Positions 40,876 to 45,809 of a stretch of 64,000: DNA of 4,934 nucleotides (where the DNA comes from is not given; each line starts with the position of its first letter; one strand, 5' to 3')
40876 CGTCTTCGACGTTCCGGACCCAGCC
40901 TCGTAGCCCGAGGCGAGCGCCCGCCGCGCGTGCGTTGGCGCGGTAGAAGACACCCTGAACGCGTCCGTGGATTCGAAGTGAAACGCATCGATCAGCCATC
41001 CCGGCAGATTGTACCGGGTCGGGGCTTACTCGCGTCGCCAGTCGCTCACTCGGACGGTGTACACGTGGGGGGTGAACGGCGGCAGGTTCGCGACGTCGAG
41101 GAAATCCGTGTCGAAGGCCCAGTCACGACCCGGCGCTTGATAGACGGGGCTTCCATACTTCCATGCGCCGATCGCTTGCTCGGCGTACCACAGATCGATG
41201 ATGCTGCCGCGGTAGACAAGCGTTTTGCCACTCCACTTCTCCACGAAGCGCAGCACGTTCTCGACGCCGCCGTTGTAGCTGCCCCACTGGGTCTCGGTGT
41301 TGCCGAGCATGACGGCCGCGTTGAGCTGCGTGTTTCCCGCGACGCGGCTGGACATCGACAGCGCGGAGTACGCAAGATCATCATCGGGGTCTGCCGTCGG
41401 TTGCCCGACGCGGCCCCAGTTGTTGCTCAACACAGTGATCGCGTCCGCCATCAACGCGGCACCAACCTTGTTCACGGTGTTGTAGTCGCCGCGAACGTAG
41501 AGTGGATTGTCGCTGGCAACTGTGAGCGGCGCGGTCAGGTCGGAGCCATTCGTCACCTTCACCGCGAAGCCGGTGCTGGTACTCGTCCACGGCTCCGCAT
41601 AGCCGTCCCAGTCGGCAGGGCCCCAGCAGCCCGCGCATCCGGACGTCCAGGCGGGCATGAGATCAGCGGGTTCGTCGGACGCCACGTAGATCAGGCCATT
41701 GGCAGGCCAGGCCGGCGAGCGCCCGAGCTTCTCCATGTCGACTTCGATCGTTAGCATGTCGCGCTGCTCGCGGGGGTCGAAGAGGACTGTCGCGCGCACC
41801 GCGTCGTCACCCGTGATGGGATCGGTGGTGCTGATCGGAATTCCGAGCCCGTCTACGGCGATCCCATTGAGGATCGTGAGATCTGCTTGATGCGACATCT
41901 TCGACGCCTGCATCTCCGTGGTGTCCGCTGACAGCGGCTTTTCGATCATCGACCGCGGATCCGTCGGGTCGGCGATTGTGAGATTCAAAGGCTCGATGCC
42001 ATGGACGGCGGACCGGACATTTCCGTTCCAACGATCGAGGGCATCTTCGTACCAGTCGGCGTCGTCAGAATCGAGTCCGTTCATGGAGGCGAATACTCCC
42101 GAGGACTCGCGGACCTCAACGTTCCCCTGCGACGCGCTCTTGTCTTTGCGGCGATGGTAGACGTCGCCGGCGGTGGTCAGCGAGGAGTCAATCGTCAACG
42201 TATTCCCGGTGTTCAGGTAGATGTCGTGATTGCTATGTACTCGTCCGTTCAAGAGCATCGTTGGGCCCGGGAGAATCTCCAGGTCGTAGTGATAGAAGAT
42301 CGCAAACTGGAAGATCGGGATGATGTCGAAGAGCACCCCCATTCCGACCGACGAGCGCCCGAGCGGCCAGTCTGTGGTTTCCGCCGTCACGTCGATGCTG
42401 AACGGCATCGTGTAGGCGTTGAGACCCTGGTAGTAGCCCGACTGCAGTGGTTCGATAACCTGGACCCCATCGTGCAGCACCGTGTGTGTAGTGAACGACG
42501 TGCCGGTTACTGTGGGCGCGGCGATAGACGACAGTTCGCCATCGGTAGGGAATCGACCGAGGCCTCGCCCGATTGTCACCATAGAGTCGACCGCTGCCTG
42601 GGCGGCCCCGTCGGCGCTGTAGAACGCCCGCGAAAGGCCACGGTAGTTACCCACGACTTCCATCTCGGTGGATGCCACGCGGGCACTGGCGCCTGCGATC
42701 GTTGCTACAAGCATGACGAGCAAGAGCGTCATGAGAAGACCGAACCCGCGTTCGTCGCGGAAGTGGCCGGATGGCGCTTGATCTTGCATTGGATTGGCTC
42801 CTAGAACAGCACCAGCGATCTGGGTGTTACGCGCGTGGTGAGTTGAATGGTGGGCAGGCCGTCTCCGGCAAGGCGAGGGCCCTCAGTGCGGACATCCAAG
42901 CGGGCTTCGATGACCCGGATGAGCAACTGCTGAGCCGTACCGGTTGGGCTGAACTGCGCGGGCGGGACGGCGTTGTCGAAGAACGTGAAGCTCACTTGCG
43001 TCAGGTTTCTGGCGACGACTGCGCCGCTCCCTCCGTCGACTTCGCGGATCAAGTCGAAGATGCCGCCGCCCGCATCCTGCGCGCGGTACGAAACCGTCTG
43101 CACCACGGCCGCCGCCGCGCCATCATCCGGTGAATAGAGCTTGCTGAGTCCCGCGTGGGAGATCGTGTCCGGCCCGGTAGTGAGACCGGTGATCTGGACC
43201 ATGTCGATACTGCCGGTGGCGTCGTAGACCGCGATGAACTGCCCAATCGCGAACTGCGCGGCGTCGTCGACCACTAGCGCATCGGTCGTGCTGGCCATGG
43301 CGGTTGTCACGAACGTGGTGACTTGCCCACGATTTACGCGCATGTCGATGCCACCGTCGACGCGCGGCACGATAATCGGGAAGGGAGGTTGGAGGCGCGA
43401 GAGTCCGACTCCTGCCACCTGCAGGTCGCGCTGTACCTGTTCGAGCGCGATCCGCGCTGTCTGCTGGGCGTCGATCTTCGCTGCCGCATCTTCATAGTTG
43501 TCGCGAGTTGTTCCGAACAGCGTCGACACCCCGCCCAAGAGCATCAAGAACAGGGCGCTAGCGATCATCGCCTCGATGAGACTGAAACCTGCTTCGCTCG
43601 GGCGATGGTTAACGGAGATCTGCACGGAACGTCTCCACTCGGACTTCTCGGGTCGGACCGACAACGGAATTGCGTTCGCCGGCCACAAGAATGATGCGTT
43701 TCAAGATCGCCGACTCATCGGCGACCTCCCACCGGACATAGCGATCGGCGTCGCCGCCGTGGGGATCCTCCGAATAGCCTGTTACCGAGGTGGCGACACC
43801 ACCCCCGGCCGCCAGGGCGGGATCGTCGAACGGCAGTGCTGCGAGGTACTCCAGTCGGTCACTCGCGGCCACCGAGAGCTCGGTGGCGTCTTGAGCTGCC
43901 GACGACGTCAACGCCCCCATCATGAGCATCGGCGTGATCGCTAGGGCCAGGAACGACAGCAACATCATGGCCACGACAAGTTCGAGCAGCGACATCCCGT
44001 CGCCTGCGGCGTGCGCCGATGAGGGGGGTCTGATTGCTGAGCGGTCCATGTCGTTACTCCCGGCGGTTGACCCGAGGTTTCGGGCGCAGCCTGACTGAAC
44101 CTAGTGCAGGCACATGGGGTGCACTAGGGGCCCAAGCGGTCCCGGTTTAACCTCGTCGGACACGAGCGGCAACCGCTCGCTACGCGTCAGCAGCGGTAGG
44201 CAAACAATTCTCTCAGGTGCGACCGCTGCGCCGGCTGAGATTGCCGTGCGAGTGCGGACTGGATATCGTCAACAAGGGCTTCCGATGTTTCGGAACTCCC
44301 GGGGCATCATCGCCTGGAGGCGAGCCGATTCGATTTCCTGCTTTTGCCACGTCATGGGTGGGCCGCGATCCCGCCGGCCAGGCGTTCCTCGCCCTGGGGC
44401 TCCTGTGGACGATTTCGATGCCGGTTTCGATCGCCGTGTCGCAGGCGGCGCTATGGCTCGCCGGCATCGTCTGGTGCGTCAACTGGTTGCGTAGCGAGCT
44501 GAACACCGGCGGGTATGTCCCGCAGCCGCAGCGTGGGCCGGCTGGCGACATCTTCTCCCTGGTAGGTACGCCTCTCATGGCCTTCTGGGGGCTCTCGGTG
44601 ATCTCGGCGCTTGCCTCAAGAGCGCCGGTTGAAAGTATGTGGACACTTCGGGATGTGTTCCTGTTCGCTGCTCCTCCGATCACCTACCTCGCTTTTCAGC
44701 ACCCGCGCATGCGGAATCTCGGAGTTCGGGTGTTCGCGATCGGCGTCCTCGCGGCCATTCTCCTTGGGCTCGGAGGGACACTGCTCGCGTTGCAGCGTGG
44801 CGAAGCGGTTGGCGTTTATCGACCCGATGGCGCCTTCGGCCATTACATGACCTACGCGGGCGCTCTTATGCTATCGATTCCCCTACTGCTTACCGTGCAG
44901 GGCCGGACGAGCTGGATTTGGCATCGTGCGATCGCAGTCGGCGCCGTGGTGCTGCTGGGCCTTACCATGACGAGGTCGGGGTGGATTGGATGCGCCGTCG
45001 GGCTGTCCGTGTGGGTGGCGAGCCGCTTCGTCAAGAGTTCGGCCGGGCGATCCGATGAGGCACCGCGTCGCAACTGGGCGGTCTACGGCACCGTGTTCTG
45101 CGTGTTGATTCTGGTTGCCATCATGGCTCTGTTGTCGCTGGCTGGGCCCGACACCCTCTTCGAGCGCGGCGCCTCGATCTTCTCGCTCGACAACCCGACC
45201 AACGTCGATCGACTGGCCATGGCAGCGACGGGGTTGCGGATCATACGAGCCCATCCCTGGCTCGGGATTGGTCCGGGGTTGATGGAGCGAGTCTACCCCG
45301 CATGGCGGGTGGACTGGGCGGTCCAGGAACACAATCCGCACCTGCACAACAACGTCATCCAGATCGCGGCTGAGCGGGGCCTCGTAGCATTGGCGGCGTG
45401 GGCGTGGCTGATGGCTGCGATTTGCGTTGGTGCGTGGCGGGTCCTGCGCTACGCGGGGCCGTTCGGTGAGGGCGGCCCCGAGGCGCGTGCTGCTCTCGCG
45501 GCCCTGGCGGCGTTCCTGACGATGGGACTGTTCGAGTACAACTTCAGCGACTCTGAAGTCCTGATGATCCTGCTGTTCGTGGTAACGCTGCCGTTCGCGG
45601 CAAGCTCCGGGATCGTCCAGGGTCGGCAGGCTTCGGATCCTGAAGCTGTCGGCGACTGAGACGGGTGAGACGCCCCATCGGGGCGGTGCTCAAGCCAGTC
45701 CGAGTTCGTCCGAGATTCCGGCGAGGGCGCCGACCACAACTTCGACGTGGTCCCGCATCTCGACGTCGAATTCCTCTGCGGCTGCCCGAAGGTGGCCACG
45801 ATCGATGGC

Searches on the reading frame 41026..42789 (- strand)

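Call 28: search_protein_families(library=pfam, proteins=[window:41026-42789:-], max_evalue=0.001)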
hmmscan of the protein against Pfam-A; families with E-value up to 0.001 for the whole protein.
window:41026-42789:- (587 aa): 0 families

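Call 45: search_protein_families(library=ncbifam, proteins=[window:41026-42789:-], max_evalue=0.001)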
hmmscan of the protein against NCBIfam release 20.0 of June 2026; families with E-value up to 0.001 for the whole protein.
window:41026-42789:- (587 aa): 1 family
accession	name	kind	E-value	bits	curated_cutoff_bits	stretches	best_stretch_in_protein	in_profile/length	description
NF038301.1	EPS_HpsA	equivalog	2.9e-14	51.7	400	2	156-196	286-326/1503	hormogonium polysaccharide biosynthesis protein HpsA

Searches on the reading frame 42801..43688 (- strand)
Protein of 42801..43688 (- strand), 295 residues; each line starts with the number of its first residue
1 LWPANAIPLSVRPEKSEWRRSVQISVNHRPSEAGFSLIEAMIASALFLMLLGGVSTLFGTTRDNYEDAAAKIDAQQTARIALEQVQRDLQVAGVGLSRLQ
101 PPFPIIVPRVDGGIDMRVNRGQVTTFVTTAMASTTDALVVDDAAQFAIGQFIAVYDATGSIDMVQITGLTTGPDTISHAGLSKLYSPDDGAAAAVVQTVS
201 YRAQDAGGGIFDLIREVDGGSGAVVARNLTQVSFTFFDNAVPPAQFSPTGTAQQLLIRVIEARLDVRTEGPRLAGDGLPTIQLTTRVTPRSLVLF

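Call 29: search_protein_families(library=pfam, proteins=[window:42801-43688:-], max_evalue=0.001)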
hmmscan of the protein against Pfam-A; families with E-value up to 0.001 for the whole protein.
window:42801-43688:- (295 aa): 1 family
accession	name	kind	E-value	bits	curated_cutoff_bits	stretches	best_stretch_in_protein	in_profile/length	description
PF07963.17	N_methyl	-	9e-06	25.5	21.2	1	31-54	3-26/27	Prokaryotic N-terminal methylation motif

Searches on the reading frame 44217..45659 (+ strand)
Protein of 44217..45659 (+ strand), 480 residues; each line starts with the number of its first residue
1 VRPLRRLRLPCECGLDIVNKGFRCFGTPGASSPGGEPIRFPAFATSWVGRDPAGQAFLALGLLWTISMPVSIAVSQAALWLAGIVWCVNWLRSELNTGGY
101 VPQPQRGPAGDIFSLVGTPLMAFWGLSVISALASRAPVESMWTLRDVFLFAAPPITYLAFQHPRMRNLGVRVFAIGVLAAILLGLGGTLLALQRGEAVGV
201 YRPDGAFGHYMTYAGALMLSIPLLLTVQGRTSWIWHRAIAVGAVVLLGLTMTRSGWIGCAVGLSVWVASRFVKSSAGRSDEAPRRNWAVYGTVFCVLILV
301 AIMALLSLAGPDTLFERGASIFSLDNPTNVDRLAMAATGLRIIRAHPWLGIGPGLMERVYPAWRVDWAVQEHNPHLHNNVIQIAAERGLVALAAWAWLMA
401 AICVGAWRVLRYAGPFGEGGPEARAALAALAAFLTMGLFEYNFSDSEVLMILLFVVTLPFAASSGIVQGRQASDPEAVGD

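Call 29: search_protein_families(library=pfam, proteins=[window:44217-45659:+], max_evalue=0.001)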
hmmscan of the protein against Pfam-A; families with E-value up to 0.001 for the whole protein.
window:44217-45659:+ (480 aa): 1 family
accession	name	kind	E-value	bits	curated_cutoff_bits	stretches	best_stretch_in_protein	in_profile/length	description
PF04932.20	Wzy_C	-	1.6e-19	70.6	31.7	1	239-395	2-148/149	O-Antigen ligase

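Call 45: search_protein_families(library=ncbifam, proteins=[window:44217-45659:+], max_evalue=0.001)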
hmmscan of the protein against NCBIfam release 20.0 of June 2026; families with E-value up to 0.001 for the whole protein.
window:44217-45659:+ (480 aa): 2 families
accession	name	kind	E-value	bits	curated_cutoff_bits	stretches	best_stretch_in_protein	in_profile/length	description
TIGR00947.1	2A73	equivalog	4.9e-11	42.3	366.4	1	119-457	71-417/425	IctB family putative bicarbonate transporter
TIGR03097.1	PEP_O_lig_1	hypoth_equivalog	4.9e-06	25.7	188.1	1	175-408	131-350/408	putative O-glycosylation ligase, exosortase A system-associated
